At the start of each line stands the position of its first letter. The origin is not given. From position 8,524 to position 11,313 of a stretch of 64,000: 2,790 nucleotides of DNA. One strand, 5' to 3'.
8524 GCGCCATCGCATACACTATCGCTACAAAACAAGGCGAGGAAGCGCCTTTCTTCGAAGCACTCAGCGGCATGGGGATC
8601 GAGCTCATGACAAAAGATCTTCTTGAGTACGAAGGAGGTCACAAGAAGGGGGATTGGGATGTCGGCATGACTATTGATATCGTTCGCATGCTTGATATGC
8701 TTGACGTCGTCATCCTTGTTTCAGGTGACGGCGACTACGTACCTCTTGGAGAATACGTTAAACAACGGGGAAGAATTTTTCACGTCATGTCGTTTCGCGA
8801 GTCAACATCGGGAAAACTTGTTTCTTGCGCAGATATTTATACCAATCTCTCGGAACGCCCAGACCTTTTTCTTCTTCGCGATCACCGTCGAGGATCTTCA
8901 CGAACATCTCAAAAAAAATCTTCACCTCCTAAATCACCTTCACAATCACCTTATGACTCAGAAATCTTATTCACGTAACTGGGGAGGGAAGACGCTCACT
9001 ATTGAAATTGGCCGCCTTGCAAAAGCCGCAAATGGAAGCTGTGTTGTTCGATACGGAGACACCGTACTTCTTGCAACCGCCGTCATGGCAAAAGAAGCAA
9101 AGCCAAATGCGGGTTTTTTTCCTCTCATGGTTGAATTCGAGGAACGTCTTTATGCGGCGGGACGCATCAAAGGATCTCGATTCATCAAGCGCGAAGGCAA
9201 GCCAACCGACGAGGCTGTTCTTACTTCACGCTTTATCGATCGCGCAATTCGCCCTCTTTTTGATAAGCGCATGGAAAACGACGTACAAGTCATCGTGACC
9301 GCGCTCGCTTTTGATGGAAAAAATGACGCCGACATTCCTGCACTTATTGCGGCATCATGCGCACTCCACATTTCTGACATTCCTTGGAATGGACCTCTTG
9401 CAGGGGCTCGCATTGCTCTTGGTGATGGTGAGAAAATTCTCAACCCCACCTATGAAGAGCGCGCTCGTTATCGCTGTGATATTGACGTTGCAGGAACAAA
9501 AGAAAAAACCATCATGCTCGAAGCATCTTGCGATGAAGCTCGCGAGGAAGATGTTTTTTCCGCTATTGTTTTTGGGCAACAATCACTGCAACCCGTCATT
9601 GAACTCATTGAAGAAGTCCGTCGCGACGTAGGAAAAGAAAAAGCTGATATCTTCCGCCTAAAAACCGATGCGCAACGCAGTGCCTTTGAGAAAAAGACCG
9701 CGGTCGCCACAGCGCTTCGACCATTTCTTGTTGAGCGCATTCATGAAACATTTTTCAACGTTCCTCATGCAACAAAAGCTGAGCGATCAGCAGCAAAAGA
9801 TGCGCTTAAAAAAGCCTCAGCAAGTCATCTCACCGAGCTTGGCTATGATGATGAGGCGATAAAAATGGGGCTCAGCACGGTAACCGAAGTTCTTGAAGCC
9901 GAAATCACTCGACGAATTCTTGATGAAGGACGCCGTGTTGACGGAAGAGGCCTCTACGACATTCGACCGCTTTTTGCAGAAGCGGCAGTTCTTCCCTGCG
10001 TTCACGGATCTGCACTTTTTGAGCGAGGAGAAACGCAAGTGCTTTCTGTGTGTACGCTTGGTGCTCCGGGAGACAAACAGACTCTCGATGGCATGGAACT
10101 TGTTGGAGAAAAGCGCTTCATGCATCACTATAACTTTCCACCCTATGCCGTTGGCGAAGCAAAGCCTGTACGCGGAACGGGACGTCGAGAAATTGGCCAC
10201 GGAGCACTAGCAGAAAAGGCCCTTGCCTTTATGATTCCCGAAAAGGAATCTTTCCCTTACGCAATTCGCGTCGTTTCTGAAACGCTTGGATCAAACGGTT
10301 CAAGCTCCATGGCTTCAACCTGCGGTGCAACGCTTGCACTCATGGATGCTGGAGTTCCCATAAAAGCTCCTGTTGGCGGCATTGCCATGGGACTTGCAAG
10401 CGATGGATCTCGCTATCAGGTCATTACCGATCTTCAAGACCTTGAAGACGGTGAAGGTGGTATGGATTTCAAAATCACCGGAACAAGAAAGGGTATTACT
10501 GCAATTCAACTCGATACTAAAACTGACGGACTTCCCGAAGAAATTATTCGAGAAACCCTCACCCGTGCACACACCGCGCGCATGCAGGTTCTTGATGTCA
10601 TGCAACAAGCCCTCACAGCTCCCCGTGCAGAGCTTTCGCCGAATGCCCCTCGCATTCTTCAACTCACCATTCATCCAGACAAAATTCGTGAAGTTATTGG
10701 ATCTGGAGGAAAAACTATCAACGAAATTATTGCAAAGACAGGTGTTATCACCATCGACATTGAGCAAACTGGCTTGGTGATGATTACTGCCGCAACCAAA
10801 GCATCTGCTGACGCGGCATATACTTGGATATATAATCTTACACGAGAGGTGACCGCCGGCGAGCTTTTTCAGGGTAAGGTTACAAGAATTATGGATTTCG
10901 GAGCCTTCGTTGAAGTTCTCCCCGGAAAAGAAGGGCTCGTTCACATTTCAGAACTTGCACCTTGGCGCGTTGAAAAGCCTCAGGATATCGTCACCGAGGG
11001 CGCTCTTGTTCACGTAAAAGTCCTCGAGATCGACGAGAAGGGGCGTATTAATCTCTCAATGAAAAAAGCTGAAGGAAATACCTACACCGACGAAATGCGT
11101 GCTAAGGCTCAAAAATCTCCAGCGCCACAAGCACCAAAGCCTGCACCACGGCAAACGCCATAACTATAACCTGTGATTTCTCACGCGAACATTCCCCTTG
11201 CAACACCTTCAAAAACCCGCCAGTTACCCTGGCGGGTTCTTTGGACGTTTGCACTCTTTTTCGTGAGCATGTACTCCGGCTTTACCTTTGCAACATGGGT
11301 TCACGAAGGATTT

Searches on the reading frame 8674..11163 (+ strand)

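Call 10: search_protein_families(library=pfam, proteins=[window:8674-11163:+], max_evalue=0.001)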
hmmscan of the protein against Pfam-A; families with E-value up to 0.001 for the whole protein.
window:8674-11163:+ (829 aa): 5 families
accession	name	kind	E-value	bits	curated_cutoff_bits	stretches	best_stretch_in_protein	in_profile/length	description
PF01138.27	RNase_PH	-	5.3e-52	176.1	25.5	2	106-237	3-130/130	3' exoribonuclease family, domain 1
PF00575.29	S1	-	3.4e-18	66.2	22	1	726-797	2-74/74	S1 RNA binding domain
PF03725.20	RNase_PH_C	-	3.2e-12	46.6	20.8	2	241-303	2-66/67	3' exoribonuclease family, domain 2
PF00013.35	KH_1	-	1.8e-08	34.4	21.5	1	662-719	2-64/66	KH domain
PF03726.19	PNPase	-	7.3e-05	23.6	24.6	1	353-425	11-80/81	Polyribonucleotide nucleotidyltransferase, RNA binding domain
